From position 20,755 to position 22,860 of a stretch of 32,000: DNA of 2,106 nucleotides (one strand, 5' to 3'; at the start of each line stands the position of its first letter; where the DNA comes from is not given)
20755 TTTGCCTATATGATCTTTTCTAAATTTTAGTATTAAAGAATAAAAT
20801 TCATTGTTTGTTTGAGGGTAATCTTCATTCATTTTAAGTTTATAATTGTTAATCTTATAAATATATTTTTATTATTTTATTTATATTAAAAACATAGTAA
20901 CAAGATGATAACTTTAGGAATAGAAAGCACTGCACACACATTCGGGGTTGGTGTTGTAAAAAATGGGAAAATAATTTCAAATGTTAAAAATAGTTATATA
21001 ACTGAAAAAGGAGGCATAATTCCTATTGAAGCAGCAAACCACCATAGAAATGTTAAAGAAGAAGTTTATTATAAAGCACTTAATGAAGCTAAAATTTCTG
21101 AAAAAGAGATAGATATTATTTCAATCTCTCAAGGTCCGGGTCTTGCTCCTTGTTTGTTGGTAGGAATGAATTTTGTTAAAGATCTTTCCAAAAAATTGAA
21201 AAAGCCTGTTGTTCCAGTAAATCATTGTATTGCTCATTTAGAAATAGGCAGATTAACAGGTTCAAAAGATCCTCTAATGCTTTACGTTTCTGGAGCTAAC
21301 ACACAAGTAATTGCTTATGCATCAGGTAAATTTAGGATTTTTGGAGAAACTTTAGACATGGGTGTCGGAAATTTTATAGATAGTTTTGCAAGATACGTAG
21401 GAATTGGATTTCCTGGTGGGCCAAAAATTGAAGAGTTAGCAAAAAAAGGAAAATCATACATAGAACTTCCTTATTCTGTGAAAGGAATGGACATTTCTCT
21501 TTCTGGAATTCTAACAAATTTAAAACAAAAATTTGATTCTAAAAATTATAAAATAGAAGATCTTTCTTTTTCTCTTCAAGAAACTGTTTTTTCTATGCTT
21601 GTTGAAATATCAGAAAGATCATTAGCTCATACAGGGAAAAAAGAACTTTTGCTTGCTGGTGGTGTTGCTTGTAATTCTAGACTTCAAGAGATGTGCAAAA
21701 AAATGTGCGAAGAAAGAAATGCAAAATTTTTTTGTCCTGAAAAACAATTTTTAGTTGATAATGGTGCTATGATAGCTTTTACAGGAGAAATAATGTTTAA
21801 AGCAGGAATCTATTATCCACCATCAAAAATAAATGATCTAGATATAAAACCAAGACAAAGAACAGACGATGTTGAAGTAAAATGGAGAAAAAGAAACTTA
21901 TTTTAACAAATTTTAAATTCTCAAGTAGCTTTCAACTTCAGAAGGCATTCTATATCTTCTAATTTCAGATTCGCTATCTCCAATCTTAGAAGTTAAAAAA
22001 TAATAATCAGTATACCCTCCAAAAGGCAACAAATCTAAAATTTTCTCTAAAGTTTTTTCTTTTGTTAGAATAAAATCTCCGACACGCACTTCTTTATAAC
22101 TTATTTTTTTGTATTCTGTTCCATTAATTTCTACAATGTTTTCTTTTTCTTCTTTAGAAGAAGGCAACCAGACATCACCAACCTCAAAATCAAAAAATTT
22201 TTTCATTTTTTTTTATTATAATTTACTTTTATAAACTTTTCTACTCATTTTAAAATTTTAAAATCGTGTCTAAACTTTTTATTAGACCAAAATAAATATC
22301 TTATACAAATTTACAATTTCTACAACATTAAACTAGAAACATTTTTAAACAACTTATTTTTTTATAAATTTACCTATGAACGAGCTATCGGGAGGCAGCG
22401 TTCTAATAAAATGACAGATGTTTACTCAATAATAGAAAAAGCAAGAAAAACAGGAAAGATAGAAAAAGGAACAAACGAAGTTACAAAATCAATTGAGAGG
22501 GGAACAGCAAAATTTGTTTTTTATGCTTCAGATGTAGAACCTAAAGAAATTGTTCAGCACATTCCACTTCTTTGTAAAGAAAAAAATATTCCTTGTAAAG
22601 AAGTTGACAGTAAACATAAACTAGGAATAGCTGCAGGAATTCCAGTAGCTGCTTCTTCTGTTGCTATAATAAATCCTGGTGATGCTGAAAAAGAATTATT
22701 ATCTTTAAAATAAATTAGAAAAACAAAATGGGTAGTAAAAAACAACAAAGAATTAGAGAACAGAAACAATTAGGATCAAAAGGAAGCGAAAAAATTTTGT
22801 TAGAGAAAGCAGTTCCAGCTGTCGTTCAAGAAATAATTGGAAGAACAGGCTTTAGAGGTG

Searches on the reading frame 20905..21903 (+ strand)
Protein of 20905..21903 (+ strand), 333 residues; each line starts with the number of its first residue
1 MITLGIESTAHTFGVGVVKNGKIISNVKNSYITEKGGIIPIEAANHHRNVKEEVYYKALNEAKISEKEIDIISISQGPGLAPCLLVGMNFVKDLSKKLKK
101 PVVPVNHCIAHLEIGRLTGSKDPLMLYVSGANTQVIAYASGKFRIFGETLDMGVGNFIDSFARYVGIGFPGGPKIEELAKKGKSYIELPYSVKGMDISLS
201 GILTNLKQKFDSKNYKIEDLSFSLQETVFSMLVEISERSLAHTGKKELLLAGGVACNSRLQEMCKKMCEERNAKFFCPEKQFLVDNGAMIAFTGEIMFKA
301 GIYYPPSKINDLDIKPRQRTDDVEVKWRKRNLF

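Call 67: search_protein_families(library=pfam, max_evalue=0.001, proteins=[window:20905-21903:+])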
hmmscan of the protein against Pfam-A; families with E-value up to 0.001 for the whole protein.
window:20905-21903:+ (333 aa): 3 families
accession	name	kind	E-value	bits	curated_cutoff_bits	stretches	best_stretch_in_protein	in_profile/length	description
PF00814.31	TsaD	-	3e-81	273.4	24.8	1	23-292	2-264/264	tRNA N6-adenosine threonylcarbamoyltransferase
PF22521.2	HypF_C_2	-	6.9e-10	39.5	27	1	174-287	122-236/241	Carbamoyltransferase, Kae1-like Domain, second subdomain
PF02543.21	Carbam_trans_N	-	0.00094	19.1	24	0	213-258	267-314/346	Carbamoyltransferase N-terminus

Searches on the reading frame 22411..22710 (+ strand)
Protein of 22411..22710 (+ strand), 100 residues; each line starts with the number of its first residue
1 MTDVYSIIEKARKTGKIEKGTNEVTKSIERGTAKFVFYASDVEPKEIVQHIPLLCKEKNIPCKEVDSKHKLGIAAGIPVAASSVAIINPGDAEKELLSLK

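Call 67: search_protein_families(library=pfam, max_evalue=0.001, proteins=[window:22411-22710:+])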
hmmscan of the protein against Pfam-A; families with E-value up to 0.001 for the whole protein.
window:22411-22710:+ (100 aa): 1 family
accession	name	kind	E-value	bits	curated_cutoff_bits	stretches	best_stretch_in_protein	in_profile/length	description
PF01248.31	Ribosomal_L7Ae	-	7.1e-28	96.6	22.1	1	3-94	2-93/95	Ribosomal protein L7Ae/L30e/S12e/Gadd45 family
